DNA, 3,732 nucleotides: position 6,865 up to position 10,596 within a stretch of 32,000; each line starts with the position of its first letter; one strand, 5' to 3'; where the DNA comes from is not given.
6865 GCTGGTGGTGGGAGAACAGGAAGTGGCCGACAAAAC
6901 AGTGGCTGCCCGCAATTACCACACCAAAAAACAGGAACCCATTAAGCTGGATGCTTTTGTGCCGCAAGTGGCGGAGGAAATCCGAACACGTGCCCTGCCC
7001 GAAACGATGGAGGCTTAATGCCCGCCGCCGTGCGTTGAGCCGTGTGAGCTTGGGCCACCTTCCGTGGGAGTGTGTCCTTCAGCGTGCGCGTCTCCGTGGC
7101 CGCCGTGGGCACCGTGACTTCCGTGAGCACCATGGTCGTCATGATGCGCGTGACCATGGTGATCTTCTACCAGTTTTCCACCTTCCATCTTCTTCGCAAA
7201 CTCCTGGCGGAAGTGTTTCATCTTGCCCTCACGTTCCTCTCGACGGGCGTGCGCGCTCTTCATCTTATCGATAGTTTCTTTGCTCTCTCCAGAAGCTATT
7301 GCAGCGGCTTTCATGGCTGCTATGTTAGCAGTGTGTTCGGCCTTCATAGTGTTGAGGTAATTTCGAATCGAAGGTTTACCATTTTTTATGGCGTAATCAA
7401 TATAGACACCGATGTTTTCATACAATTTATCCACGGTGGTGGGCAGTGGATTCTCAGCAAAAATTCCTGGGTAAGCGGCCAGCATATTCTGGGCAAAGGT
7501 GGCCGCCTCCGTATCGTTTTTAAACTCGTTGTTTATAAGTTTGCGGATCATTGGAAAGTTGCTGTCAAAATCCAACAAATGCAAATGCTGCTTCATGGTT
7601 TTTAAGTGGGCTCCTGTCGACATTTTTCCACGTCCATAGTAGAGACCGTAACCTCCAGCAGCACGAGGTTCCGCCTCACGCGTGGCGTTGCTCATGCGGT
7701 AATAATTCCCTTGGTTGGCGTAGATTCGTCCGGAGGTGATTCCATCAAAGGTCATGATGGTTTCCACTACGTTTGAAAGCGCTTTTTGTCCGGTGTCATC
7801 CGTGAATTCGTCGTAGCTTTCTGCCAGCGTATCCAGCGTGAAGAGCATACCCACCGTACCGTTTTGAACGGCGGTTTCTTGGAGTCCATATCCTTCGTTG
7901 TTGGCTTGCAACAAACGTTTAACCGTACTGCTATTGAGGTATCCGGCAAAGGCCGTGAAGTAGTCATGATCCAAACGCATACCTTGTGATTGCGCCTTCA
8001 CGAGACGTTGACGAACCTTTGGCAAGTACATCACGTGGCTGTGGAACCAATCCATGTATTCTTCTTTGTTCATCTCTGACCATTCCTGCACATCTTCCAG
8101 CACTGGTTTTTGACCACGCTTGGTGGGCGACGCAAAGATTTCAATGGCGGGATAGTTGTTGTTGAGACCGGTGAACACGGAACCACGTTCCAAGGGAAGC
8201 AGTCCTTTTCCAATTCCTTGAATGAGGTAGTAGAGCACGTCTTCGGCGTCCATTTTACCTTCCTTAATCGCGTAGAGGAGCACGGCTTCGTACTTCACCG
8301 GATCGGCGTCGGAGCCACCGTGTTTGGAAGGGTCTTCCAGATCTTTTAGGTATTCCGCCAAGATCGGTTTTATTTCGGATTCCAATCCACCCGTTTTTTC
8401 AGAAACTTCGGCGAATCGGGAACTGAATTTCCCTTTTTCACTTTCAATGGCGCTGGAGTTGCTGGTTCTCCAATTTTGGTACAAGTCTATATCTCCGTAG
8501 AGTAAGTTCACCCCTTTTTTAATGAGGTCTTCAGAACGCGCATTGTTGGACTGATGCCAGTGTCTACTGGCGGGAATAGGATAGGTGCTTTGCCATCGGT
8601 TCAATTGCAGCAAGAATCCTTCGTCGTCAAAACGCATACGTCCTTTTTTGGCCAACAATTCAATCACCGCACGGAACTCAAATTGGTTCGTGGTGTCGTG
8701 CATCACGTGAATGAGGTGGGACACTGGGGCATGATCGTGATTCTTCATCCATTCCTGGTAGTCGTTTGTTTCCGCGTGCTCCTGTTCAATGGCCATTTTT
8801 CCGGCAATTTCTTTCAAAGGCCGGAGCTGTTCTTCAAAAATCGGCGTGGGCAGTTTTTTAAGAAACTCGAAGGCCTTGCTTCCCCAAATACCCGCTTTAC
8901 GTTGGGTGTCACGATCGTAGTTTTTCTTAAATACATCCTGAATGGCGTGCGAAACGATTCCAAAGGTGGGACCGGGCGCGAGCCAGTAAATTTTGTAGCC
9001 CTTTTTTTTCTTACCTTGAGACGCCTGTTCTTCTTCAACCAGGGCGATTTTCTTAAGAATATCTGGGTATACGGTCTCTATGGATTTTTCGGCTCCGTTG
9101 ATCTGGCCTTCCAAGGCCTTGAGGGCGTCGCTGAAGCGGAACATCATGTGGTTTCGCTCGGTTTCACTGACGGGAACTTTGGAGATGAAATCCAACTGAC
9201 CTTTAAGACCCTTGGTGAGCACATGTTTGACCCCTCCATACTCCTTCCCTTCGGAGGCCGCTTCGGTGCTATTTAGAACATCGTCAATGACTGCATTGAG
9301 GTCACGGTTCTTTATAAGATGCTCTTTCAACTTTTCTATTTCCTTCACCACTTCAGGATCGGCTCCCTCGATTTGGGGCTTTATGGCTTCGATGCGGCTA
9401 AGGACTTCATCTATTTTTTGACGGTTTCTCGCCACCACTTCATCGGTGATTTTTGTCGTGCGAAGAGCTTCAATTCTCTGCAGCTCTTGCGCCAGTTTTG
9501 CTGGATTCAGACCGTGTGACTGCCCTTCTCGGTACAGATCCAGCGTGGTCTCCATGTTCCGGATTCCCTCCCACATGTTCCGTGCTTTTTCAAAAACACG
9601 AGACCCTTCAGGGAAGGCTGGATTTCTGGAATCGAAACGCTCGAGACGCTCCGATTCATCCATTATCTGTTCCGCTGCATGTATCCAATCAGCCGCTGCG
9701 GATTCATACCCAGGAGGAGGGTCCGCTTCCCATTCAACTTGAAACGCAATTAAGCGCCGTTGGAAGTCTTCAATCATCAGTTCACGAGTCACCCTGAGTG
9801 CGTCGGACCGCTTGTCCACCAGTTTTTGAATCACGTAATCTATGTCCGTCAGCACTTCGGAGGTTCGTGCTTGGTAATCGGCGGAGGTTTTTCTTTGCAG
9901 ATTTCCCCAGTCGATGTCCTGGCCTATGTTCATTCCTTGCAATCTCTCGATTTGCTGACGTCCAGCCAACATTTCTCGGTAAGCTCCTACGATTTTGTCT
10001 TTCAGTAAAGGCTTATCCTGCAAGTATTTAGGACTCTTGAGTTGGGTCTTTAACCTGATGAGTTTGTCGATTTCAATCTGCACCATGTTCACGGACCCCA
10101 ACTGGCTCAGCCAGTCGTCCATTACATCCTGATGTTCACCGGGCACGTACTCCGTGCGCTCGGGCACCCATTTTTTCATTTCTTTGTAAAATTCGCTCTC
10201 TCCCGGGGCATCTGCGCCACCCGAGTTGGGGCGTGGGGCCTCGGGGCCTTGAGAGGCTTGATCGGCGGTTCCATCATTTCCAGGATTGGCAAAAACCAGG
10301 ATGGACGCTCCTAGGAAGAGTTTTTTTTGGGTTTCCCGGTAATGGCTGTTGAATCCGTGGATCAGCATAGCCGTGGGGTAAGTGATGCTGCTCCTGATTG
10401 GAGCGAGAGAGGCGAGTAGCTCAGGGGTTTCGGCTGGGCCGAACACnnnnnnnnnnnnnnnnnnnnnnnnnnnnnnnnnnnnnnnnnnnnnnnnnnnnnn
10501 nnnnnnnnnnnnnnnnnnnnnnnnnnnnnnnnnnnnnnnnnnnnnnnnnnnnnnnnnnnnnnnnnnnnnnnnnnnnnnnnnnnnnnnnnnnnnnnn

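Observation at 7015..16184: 9.1 kb cluster of five translationally coupled orphan envelope proteins with its own promoters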

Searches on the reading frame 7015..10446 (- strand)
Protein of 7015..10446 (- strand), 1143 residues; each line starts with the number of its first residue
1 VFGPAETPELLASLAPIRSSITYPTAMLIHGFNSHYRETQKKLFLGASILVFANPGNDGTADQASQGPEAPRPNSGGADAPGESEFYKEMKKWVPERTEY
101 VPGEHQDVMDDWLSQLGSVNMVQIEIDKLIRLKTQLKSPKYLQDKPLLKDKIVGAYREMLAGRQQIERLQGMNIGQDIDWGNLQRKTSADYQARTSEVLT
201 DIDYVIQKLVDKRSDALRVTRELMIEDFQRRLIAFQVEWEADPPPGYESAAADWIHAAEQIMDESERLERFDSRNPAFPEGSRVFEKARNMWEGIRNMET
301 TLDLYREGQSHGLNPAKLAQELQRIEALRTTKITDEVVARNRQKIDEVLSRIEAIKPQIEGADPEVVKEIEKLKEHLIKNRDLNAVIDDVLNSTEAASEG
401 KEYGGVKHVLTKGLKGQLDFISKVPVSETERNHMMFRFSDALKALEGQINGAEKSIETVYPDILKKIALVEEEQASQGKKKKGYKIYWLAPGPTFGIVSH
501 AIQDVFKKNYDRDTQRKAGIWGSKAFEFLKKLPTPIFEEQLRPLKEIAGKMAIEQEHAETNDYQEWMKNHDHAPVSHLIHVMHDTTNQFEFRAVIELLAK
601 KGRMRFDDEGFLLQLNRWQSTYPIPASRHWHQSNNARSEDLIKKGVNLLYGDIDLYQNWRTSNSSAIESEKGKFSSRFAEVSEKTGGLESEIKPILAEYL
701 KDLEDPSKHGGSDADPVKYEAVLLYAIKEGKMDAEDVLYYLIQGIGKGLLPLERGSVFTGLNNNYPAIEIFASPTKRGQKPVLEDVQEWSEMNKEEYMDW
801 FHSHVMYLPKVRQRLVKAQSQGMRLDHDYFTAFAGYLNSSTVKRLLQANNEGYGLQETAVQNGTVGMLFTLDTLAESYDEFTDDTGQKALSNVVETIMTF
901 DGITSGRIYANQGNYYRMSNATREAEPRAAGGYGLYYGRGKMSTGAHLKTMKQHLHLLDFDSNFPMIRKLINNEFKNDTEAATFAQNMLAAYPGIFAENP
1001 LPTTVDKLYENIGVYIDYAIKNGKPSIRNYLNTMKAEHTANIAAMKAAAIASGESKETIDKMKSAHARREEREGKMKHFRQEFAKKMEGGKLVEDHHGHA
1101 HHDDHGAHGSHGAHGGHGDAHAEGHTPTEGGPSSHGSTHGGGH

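Call 4: search_protein_families(library=pfam, proteins=[window:7015-10446:-], max_evalue=1)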
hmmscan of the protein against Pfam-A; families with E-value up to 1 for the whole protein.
window:7015-10446:- (1143 aa): 2 families
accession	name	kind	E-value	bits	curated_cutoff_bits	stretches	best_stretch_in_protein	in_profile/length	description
PF06456.18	Arfaptin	-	0.046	13.8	32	1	1002-1088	111-197/229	Arfaptin-like domain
PF16469.10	NPA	-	0.47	11.6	27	0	1026-1102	7-85/123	Nematode polyprotein allergen ABA-1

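Call 5: search_protein_families(library=ncbifam, proteins=[window:7015-10446:-], max_evalue=1)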
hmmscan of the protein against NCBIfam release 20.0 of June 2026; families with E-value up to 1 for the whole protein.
window:7015-10446:- (1143 aa): 2 families
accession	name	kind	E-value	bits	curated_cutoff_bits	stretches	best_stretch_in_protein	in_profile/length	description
TIGR03545.1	TIGR03545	subfamily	0.0088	14.6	173.35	1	316-377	191-253/556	TIGR03545 family protein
NF038313.3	HisXaaSer_A4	exception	0.97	10.4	55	1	1056-1137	7-89/93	His-Xaa-Ser repeat protein HxsA4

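Call 10: search_solved_structures(query=window:7015-10368:-, max_evalue=1)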
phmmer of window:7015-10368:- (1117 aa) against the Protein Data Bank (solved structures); distinct sequences matched with E-value up to 1: 1.
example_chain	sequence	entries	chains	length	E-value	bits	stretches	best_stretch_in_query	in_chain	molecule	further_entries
8wkj_A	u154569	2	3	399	0.92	10.6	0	958-1044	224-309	Aminotransferase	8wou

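Call 22: find_homologous_proteins(query=window:7015-10368:-)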
Query window:7015-10368:- (1117 aa): 5 proteins with E <= 0.001 among 8000 candidates.
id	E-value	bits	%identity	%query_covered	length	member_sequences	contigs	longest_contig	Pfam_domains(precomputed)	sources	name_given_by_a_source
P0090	0.0e+0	2565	100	100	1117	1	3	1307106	-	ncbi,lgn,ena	ncbi:MAG: hypothetical protein AAB383_04585 [Patescibacteria group bacterium]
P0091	0.0e+0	1364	57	100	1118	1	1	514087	-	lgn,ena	-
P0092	6.6e-267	907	43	92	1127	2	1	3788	-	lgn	-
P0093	5.1e-259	881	42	93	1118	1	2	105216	-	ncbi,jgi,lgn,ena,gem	ncbi:MAG: hypothetical protein WC924_00125 [Candidatus Gracilibacteria bacterium]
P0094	1.1e-251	856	41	96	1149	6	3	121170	-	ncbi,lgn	-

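Call 33: search_solved_structures(query=A4, max_evalue=10)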
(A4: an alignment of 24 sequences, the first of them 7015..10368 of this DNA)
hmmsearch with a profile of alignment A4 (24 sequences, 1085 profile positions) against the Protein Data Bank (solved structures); distinct sequences matched with E-value up to 10: 34.
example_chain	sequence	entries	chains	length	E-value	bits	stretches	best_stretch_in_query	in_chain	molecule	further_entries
8glv_Me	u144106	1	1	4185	0.0013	20.4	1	107-359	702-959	AAA+ ATPase domain-containing protein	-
6egc_A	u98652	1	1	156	0.065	14.8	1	63-198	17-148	SC_2L4HC2_23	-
4tql_A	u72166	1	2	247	0.096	14.2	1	72-307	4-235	Three helix bundle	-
3jqh_A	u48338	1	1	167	0.12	13.9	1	62-189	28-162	C-type lectin domain family 4 member M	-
9r1n_A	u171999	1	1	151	0.14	13.7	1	55-180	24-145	sc-apCC-4-DPH-2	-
2lxy_A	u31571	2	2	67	0.22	13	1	294-354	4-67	2-mercaptophenol-alpha3C | 4-mercaptophenol-alpha3C protein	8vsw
2mi7_A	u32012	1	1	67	0.26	12.8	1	294-353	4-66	de novo protein a3Y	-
8fjg_A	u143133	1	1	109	0.28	12.6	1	152-242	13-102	H12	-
2pms_C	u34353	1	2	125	0.34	12.4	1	292-386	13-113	PNEUMOCOCCAL SURFACE PROTEIN A (PSPA)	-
9r1j_A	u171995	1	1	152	0.35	12.3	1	52-180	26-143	sc-apCC-4-NR-1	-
6clz_B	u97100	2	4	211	0.42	12.1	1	204-359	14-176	Apolipoprotein A-I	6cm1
1lq7_A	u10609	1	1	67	0.46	11.9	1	294-354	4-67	Alpha3W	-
8a3k_UNK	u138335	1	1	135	0.55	11.7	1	96-310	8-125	sc-apCC-4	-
7fcr_A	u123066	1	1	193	0.6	11.6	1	108-218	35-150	Apolipoprotein E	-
5jsn_B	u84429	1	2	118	0.7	11.3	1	125-221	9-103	Bcl2 inhibitor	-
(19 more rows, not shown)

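Call 34: search_protein_families(library=pfam, alignment_id=A4, max_evalue=0.1)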
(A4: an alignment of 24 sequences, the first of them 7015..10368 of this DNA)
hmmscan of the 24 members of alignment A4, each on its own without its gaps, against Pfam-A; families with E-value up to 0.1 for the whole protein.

A. member 1, window:7015-10368:- (1117 aa): 1 family
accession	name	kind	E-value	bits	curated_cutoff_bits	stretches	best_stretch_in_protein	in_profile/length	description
PF06456.18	Arfaptin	-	0.044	13.8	32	0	976-1062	111-197/229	Arfaptin-like domain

B. families by the number of members that match (of 24 scanned): 19 families
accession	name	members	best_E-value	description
PF14394.12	DUF4423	1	0.0049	Domain of unknown function (DUF4423)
PF19319.4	DUF5919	1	0.011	Domain of unknown function (DUF5919)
PF03999.17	MAP65_ASE1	1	0.011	Microtubule associated protein (MAP65/ASE1 family)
PF08811.16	DUF1800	1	0.012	Protein of unknown function (DUF1800)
PF00669.25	Flagellin_N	1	0.016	Bacterial flagellin N-terminal helical region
PF04012.17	PspA_IM30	1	0.017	PspA/IM30 family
PF12960.12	DUF3849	1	0.019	Protein of unknown function (DUF3849)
PF13708.11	DUF4942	1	0.024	Domain of unknown function (DUF4942)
PF20711.2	DUF6825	1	0.032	Family of unknown function (DUF6825)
PF05082.18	Rop-like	1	0.034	Rop-like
PF20912.2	RPC3_helical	1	0.036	DNA-directed RNA polymerase III subunit RPC3, helical hairpin domain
PF07304.16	SRA1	1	0.043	Steroid receptor RNA activator (SRA1)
PF06456.18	Arfaptin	1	0.044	Arfaptin-like domain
PF24829.1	Phage_connect_2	1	0.048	Phage connector protein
PF20978.2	Gta3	1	0.055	Glutamyl-tRNA amidotransferase complex subunit Gta3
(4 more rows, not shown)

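Call 42: search_protein_families(library=padloc, proteins=[window:7015-10368:-], max_evalue=0.1)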
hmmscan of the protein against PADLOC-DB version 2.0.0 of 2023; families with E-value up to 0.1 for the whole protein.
window:7015-10368:- (1117 aa): 1 family
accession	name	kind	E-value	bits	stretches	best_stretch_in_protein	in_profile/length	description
PDLC01114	Csm3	-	0.0077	14.2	1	307-372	46-107/245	Csm3gr7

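Call 48: find_homologous_proteins(query=A4, max_evalue=0.00001)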
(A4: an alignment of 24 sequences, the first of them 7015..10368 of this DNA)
Query A4 (24 sequences) (1117 aa, profile of the alignment): 5 proteins with E <= 0.00001 among 8000 candidates.
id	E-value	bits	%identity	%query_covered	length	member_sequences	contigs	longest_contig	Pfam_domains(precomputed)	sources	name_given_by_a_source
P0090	0.0e+0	1198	100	100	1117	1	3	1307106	-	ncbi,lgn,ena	ncbi:MAG: hypothetical protein AAB383_04585 [Patescibacteria group bacterium]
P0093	0.0e+0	1193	42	93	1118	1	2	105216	-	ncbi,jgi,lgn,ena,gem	ncbi:MAG: hypothetical protein WC924_00125 [Candidatus Gracilibacteria bacterium]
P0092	0.0e+0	1092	43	92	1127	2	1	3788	-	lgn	-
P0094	0.0e+0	1075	41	96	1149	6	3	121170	-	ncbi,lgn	-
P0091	0.0e+0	1054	57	100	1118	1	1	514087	-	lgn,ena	-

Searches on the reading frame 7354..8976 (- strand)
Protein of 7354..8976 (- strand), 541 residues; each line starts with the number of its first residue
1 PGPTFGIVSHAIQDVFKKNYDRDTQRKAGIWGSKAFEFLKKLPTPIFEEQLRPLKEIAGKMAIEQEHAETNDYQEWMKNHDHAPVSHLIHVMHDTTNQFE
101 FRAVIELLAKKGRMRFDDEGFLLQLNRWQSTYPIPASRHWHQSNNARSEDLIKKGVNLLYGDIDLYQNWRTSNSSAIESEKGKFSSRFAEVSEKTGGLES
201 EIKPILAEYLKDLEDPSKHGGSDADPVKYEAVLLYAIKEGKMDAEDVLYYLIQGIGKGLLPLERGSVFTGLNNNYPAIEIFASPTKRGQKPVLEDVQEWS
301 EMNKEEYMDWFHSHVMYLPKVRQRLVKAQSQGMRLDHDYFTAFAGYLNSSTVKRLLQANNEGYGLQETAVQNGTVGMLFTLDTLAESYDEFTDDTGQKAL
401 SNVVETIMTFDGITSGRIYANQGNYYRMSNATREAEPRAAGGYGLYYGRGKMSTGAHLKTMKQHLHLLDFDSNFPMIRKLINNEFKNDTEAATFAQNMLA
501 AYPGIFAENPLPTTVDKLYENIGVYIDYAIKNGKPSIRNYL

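Call 64: predict_structure(alignment_id=A7)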
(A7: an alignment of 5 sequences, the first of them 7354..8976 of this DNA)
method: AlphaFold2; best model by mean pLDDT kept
length: 541 residues; sequences in the alignment: 5
mean_pLDDT: 64.1   pTM: 0.43
mean pLDDT of the five models: 64.1, 49.0, 46.4, 46.4, 41.2
residues with pLDDT >= 90: 19; 70-90: 193; 50-70: 208; < 50: 121
segments of 3 or more residues with pLDDT < 50: 1-7, 25-31, 61-63, 137-140, 143-146, 161-168, 170-173, 332-375, 419-433, 435-450
pLDDT, mean of each block of 10 residues (from residue 1): 46 54 48 53 53 52 54 73 72 70 71 60 63 48 50 56 46 55 70 72 86 65 75 83 81 85 75 73 80 84 74 64 59 43 41 44 39 49 59 58 67 56 36 45 40 58 81 89 86 91 82 83 84 82 71
secondary structure, 60 per line:
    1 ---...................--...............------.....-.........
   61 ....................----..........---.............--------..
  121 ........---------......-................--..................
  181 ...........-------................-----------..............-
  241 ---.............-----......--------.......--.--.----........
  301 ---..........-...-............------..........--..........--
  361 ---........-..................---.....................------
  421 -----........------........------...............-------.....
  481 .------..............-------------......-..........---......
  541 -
elements in order: H4-22 H25-39 H46-50 H52-80 H85-94 H98-110 H119-128 H138-143 H145-160 H163-191 H199-214 H226-239 H244-256 H262-267 H276-282 H293-300 H304-313 H319-330 H337-346 H349-358 H364-371 H373-390 H394-414 H426-433 H440-447 H454-468 H476-481 H488-501 H515-520 H522-531 H535-540

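Call 68: fold_search(model_id=the predicted structure, library=pdb)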
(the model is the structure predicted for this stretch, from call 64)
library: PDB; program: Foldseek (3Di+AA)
matches with E <= 10: 269; with E <= 0.001: 0
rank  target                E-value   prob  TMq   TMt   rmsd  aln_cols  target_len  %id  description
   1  4oww_A                1.3e-01  0.25  0.14  0.16  18.7       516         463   11  Structural basis of SOSS1 in complex with a 35nt ssDNA (released 2014-04-16)
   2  8qca_B                2.2e-01  0.28  0.16  0.13  23.9       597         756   10  CryoEM structure of a S. Cerevisiae Ski2387 complex in the closed state bound to RNA (released 2023-11-15)
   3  5h7c_C                2.5e-01  0.20  0.12  0.15  21.4       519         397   12  Crystal structure of a repeat protein with two Protein A-DHR14 repeat modules (released 2017-06-28)
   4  6tc0_F                2.6e-01  0.33  0.17  0.12  26.5       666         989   10  Crystal structure of MMS19-CIAO1-CIAO2B CIA targeting complex (released 2020-07-29)
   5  7uxc_A                3.1e-01  0.16  0.15  0.05  29.2       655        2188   12  cryo-EM structure of the mTORC1-TFEB-Rag-Ragulator complex with symmetry expansion (released 2022-11-30)
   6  1qz7_A                3.4e-01  0.21  0.15  0.15  18.4       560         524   12  Beta-catenin binding domain of Axin in complex with beta-catenin (released 2003-11-18)
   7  1jpw_A                3.8e-01  0.28  0.18  0.18  17.2       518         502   10  Crystal Structure of a Human Tcf-4 / beta-Catenin Complex (released 2001-12-05)
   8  9kht_a                3.8e-01  0.15  0.15  0.11  20.4       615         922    9  cryo-EM structure of Ufd2/Ubc4-Ub in complex with K29-linked triUb (dimeric conformation) (released 2025-07-30)
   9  6yvd_A                4.3e-01  0.14  0.14  0.11  21.4       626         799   11  Head segment of the S.cerevisiae condensin holocomplex in presence of ATP (released 2020-07-22)
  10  4c0p_D                4.6e-01  0.20  0.18  0.13  23.9       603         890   11  Unliganded Transportin 3 (released 2014-01-22)
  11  2pft                  5.0e-01  0.28  0.22  0.22  19.2       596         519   12  The Crystal Structure of Mouse Exo70 Reveals Unique Features of the Mammalian Exocyst (released 2007-05-22)
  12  8fth                  5.4e-01  0.30  0.22  0.12  18.5       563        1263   11  Chaetomium thermophilum SETX - NPPC internal deletion (released 2023-10-25)
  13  1qte                  5.6e-01  0.11  0.13  0.12  34.2       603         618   11  CRYSTAL STRUCTURE OF THE 70 KDA SOLUBLE LYTIC TRANSGLYCOSYLASE SLT70 FROM ESCHERICHIA COLI AT 1.90 A RESOLUTION IN COMPL (released 1999-08-31)
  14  5mj6_B                6.1e-01  0.13  0.12  0.09  25.9       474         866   12  Ligand-induced conformational change of Insulin-regulated aminopeptidase: insights on catalytic mechanism and active s (released 2017-04-05)
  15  5aff_A                6.1e-01  0.11  0.15  0.14  23.8       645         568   12  Symportin 1 chaperones 5S RNP assembly during ribosome biogenesis by occupying an essential rRNA binding site (released 2015-04-15)
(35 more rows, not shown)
